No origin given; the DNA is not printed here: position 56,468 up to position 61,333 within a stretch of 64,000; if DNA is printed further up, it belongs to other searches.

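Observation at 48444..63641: Tandem giant GH-A-type surface glycoproteins coupled to a processive GT2 glycan synthase: candidate surface-glycan / exopolysaccharide locus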

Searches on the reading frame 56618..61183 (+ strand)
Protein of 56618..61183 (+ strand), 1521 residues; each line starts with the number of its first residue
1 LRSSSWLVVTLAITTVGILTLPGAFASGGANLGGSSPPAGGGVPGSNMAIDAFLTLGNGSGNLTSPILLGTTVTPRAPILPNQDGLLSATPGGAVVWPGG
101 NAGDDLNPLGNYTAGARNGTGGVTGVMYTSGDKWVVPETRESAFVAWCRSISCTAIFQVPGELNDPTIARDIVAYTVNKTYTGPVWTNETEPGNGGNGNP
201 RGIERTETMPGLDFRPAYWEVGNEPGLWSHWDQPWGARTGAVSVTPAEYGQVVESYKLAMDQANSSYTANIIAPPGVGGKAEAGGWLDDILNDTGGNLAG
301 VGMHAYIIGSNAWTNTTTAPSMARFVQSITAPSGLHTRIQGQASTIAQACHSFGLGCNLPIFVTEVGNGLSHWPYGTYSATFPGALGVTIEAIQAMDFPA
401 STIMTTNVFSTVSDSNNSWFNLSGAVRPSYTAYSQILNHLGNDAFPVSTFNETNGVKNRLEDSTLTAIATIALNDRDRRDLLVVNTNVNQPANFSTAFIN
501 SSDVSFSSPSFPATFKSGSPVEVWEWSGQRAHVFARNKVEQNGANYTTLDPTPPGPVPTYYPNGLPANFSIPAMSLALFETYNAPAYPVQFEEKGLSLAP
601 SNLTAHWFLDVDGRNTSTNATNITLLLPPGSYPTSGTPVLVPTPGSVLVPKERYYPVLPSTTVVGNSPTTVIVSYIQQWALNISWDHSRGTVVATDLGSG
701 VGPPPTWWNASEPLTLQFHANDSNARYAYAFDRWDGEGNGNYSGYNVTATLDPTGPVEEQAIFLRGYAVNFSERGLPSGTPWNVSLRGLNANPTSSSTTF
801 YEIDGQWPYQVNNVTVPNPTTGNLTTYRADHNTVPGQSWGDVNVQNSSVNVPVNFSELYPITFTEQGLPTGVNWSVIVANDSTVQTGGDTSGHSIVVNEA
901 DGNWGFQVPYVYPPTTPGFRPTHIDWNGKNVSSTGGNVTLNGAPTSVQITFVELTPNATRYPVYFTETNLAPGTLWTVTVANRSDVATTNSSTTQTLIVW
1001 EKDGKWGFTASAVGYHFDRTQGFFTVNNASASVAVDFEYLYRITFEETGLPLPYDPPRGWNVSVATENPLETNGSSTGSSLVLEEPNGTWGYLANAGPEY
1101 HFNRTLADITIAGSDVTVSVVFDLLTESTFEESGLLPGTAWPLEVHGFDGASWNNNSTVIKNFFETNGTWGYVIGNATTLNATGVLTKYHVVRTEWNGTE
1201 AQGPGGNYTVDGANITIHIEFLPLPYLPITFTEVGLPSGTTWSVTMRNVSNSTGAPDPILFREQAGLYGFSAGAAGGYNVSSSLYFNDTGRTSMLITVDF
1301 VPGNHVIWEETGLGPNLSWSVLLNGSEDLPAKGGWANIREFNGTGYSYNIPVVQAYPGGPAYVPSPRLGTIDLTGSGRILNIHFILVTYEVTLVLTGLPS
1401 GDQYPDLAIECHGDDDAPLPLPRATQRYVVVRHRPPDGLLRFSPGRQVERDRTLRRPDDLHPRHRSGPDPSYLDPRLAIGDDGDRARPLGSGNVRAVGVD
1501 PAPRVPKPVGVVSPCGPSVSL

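Call 4: search_protein_families(library=pfam, proteins=[window:56618-61183:+], max_evalue=0.1)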
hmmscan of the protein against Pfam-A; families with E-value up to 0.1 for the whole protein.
window:56618-61183:+ (1521 aa): 1 family
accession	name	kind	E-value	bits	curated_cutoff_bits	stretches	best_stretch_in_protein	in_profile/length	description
PF21601.3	GldM_2nd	-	0.057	14.3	24.4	0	999-1043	53-96/98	GldM second domain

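Call 17: search_protein_families(library=ncbifam, proteins=[window:56618-61183:+], max_evalue=0.01)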
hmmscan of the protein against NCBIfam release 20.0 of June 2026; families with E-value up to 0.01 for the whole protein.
window:56618-61183:+ (1521 aa): 0 families
